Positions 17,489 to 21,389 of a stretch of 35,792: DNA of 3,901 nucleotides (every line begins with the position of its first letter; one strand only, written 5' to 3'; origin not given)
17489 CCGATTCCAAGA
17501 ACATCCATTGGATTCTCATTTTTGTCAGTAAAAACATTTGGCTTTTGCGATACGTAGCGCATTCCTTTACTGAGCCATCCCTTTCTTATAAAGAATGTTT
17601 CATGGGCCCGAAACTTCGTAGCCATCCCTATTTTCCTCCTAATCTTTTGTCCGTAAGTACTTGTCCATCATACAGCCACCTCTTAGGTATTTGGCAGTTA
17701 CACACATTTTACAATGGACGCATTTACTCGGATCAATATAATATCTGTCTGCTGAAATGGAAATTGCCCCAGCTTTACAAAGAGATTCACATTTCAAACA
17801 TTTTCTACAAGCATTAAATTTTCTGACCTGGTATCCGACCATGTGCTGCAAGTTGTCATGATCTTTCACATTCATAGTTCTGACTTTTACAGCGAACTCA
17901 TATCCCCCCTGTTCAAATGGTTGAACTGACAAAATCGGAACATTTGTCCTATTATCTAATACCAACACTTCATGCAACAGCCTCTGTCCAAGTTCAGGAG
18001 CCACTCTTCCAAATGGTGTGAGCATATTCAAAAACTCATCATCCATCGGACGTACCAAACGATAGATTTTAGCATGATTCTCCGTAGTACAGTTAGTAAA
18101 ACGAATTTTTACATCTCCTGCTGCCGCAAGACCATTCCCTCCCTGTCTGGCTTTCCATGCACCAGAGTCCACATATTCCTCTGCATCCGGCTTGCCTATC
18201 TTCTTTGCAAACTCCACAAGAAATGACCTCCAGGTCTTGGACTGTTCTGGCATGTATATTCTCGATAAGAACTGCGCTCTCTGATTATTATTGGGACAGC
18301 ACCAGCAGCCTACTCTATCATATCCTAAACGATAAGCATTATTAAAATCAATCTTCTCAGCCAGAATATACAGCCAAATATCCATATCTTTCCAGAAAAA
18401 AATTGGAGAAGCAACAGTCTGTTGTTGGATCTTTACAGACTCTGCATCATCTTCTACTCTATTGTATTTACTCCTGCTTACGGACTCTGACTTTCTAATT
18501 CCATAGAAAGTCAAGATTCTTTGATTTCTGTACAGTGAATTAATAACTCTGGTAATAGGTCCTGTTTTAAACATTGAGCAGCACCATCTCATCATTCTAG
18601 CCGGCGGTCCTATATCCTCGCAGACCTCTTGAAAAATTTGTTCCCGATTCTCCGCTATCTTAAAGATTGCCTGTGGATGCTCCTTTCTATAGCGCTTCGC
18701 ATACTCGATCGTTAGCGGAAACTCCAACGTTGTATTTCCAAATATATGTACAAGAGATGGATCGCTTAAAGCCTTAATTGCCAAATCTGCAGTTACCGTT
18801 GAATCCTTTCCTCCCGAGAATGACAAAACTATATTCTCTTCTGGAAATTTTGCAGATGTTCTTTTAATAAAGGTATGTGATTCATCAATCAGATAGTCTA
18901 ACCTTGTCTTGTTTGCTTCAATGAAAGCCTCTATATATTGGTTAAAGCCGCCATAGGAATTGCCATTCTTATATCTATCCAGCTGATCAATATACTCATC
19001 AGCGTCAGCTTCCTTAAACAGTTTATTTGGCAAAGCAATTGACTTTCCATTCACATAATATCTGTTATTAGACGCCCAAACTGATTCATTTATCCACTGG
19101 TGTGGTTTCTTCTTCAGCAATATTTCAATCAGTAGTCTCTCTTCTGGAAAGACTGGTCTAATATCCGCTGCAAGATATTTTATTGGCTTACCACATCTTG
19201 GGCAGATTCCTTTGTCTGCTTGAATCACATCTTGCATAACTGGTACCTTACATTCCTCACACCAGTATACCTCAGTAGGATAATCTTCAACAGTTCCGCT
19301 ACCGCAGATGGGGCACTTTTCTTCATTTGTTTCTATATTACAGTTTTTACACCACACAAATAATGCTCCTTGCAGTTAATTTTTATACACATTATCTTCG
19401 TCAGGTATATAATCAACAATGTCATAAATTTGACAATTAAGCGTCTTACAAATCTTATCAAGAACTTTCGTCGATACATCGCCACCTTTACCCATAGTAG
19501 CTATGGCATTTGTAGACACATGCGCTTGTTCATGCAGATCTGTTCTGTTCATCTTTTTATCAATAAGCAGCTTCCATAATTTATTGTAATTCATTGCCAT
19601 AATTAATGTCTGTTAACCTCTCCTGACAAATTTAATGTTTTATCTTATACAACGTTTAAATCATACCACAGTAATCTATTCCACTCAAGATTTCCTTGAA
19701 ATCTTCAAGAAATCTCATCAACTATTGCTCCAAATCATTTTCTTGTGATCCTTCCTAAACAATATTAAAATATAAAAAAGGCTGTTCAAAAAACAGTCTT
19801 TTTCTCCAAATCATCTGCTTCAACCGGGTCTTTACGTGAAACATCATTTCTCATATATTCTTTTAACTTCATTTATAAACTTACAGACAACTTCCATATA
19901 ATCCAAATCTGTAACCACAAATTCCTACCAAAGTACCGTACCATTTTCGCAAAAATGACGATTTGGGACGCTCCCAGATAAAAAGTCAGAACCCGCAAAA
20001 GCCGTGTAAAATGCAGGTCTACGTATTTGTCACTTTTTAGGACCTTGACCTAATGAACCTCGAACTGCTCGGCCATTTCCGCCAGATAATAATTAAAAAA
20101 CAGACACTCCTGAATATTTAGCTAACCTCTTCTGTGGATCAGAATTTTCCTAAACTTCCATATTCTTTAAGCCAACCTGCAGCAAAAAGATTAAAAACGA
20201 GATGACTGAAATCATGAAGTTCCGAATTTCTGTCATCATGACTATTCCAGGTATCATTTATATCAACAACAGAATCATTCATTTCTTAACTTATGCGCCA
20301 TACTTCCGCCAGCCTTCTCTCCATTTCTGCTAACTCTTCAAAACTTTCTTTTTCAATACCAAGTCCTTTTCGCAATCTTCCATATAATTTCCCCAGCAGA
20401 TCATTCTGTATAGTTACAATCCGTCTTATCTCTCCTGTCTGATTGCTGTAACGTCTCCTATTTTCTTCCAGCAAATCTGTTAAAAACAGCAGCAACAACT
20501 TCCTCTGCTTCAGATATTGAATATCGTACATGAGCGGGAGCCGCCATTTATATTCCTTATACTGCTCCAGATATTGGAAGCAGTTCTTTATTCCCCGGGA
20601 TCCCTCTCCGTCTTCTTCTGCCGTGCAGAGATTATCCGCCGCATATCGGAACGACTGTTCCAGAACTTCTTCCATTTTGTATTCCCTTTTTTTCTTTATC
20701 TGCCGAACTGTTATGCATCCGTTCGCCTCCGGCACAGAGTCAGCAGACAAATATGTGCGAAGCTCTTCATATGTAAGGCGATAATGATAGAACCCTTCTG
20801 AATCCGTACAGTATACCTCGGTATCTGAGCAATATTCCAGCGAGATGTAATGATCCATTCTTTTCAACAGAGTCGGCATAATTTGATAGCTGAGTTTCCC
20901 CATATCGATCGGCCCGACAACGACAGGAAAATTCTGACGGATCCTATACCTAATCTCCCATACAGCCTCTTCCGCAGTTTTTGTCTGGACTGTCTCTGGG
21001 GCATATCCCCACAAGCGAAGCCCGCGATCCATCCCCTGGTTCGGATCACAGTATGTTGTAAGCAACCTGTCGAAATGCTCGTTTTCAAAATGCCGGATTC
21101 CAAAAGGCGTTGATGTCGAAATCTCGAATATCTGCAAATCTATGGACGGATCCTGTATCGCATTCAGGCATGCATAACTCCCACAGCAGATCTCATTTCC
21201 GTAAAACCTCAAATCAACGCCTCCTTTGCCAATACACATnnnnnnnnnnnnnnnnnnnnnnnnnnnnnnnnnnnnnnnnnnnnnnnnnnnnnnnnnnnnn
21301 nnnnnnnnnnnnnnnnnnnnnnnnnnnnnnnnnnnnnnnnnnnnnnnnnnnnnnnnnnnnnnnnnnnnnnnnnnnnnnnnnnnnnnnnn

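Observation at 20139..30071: Carrier-protein-dependent tailoring operon plus a membrane pentapeptide-repeat protein, inserted as a cassette inside a defence island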

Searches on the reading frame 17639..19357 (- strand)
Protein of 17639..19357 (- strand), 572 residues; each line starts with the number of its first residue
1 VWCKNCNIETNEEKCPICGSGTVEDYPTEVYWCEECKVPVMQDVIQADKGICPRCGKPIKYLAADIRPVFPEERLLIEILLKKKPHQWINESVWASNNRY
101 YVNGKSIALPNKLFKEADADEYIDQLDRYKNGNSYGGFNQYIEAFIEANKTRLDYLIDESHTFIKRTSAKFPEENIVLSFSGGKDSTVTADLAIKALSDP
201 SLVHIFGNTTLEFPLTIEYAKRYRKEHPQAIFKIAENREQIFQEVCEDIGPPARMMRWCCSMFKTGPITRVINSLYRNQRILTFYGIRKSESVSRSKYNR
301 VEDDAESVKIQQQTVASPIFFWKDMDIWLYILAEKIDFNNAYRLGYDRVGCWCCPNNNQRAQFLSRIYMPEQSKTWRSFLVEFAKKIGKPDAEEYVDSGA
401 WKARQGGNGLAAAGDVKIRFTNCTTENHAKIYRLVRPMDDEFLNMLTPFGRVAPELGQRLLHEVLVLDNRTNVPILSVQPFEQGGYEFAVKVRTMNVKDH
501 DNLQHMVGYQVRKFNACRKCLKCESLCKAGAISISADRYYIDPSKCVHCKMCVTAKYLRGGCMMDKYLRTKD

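Call 7: search_protein_families(library=pfam, proteins=[window:17639-19357:-], max_evalue=0.001)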
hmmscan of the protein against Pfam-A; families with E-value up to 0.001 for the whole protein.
window:17639-19357:- (572 aa): 3 families
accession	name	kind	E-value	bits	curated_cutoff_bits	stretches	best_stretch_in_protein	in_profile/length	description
PF01507.26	PAPS_reduct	-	5.1e-33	115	22.5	1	175-356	1-174/175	Phosphoadenosine phosphosulfate reductase domain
PF12838.12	Fer4_7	-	1.2e-05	26.1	27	1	517-555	2-47/52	4Fe-4S dicluster domain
PF02540.23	NAD_synthase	-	0.00011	21.9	21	1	157-200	2-45/242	NAD synthase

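Call 90: search_protein_families(library=padloc, proteins=[window:17639-19357:-], max_evalue=0.00001)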
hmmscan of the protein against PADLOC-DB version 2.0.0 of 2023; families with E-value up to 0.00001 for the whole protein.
window:17639-19357:- (572 aa): 4 families
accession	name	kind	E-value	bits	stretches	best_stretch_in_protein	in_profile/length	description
PDLC02510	BrxP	-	4.5e-82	274.5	1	60-569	22-513/779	BrxP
PDLC02662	DndC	-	8.6e-12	42.8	1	252-336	123-213/481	DndC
PDLC02782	SspD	-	1.3e-11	42.8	1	177-301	3-127/277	SspD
PDLC02661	DndC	-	8.7e-09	32.9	1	176-334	25-207/468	DndC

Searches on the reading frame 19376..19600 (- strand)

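Call 8: search_protein_families(library=pfam, proteins=[window:19376-19600:-], max_evalue=0.001)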
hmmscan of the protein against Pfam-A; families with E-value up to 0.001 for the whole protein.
window:19376-19600:- (74 aa): 1 family
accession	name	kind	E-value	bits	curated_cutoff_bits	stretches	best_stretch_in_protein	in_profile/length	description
PF13443.12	HTH_26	-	2.6e-18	66.5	22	1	7-67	1-63/63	Cro/C1-type HTH DNA-binding domain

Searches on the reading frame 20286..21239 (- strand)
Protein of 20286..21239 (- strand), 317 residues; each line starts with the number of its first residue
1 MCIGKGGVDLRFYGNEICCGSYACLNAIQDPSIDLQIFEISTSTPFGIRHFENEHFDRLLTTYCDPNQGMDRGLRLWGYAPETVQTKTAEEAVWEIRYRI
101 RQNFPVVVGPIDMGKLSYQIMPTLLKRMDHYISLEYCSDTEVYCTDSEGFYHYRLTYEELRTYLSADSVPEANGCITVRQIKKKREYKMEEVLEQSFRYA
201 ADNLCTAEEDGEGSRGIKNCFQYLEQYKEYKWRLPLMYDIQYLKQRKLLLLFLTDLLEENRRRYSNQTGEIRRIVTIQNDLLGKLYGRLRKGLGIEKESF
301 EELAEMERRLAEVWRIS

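Call 4: search_protein_families(library=pfam, proteins=[window:20286-21239:-], max_evalue=0.01)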
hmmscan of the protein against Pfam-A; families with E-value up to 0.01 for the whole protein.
window:20286-21239:- (317 aa): 0 families

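Call 5: search_protein_families(library=ncbifam, proteins=[window:20286-21239:-], max_evalue=0.1)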
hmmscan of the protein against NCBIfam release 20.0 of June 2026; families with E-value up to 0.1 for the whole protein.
window:20286-21239:- (317 aa): 1 family
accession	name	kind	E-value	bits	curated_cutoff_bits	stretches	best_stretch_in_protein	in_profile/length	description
NF008025.0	PRK10755.1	equivalog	0.02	13.6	314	1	245-310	250-312/362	two-component system sensor histidine kinase PmrB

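Call 6: search_protein_families(library=padloc, proteins=[window:20286-21239:-], max_evalue=0.01)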
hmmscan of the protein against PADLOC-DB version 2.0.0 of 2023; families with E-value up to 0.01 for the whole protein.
window:20286-21239:- (317 aa): 0 families

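Call 24: find_homologous_proteins(query=window:20286-21239:-)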
Query window:20286-21239:- (317 aa): 77 proteins with E <= 0.001 among 1851 candidates.
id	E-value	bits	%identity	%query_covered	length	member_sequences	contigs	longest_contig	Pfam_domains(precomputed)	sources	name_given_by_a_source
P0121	8.5e-206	700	99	97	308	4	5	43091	-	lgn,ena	-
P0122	1.4e-180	618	88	97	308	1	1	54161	-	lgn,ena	-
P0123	1.0e-174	598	86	97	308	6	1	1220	-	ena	-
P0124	1.5e-170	585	83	97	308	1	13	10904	-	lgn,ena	-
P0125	3.0e-166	571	81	97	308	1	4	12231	-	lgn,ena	-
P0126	1.2e-165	569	81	95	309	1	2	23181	-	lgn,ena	-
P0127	2.2e-165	568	81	97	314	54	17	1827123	-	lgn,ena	-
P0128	2.3e-163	561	78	99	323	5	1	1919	-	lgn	-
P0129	2.4e-160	551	79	97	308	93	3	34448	-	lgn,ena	-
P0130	5.4e-159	547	78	97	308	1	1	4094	-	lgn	-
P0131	1.2e-158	546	78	96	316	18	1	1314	-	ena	-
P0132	1.3e-156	539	77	96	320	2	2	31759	-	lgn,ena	-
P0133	1.7e-156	538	79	97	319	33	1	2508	-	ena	-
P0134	2.7e-156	538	78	97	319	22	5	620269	-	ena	-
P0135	6.5e-156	537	76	96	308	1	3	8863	-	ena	-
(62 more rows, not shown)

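Call 39: predict_structure(alignment_id=A2)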
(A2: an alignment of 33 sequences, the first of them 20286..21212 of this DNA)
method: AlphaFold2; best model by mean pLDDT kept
length: 308 residues; sequences in the alignment: 33
mean_pLDDT: 92.7   pTM: 0.89
mean pLDDT of the five models: 92.7, 92.6, 92.3, 92.2, 91.0
residues with pLDDT >= 90: 251; 70-90: 46; 50-70: 6; < 50: 5
segments of 3 or more residues with pLDDT < 50: 1-5
pLDDT, mean of each block of 10 residues (from residue 1): 62 94 94 94 90 91 97 97 98 96 94 88 97 92 96 94 93 96 94 96 98 96 93 93 92 73 96 97 95 98 88
secondary structure, 60 per line:
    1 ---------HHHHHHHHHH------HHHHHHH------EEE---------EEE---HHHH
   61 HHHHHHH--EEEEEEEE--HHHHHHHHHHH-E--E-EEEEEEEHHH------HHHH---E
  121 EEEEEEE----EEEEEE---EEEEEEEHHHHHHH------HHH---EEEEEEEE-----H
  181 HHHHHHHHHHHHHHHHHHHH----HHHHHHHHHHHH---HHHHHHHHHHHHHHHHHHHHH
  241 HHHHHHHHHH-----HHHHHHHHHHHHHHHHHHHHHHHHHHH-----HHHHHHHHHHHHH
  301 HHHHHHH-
elements in order: H10-19 H26-32 E39-41 E51-53 H57-67 E70-77 H80-90 E97-103 H113-116 E120-127 E132-137 E141-147 H148-154 E167-174 H180-200 H205-216 H220-250 H256-282 H288-307

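Call 43: fold_search(model_id=the predicted structure, library=pdb)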
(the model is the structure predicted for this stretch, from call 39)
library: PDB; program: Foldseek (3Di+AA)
matches with E <= 10: 214; with E <= 0.001: 15
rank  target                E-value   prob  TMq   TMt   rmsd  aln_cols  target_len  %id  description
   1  7wuw_C                4.4e-06  1.00  0.57  0.54   6.4       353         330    9  Crystal structure of AziU3/U2 from Streptomyces sahachiroi (released 2022-09-07)
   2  9qvp_A                9.8e-06  1.00  0.61  0.62   6.1       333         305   12  Crystal structure of the CtaG_H128A variant from Ruminiclostridium cellulolyticum (P2(1)2(1)2(1)-medium) (released 2025-10-01)
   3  8gs1_B                1.0e-05  1.00  0.58  0.55   6.4       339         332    9  Crystal structure of AziU2-U3 complex from Streptomyces sahachiroi NRRL2485 (released 2023-09-06)
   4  9qvq_B                2.1e-05  1.00  0.59  0.60   6.6       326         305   12  Crystal structure of the CtaG_H128A variant from Ruminiclostridium cellulolyticum in complex with PHBA (P2(1)-medium) (released 2025-10-01)
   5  9qvl                  2.4e-05  1.00  0.62  0.61   5.5       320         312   12  Crystal structure of the CtaG_C11A variant from Ruminiclostridium cellulolyticum (P2(1)2(1)2(1)-small) (released 2025-10-01)
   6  9qvj_A                3.9e-05  1.00  0.55  0.56   6.6       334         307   13  Crystal structure of CtaG from Ruminiclostridium cellulolyticum (P2(1)-medium) (released 2025-10-01)
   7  8gs1_D                5.8e-05  1.00  0.51  0.48   7.0       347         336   10  Crystal structure of AziU2-U3 complex from Streptomyces sahachiroi NRRL2485 (released 2023-09-06)
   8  9quz                  6.4e-05  1.00  0.60  0.60   6.1       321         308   13  Crystal structure of CtaG from Ruminiclostridium cellulolyticum (P2(1)-small) (released 2025-10-01)
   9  9qvo                  7.1e-05  1.00  0.62  0.62   5.9       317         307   12  Crystal structure of the CtaG_H128A variant from Ruminiclostridium cellulolyticum (P2(1)-small) (released 2025-10-01)
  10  9qvs                  1.2e-04  1.00  0.59  0.59   6.1       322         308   11  Crystal structure of the CtaG_D144N variant from Ruminiclostridium cellulolyticum (P2(1)-small) (released 2025-10-01)
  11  9qvk                  2.0e-04  1.00  0.57  0.57   6.3       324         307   13  Crystal structure of the CtaG_C11A variant from Ruminiclostridium cellulolyticum (P2(1)-small) (released 2025-10-01)
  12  7yn1_A                2.2e-04  1.00  0.48  0.44   7.5       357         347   13  Crystal structure of selenomethionine labeled CcbD (released 2023-08-02)
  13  7yn1_B                2.6e-04  1.00  0.49  0.46   7.5       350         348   14  Crystal structure of selenomethionine labeled CcbD (released 2023-08-02)
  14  9dks_A                5.7e-04  1.00  0.48  0.44   7.5       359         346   13  Crystal structure of CcbD C19S mutant complexed with single PCP domain of CcbZ (released 2025-09-17)
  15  7yn2_B                7.3e-04  1.00  0.45  0.42   8.2       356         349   12  Crystal structure of CcbD with methylthiolincosamide (released 2023-08-02)
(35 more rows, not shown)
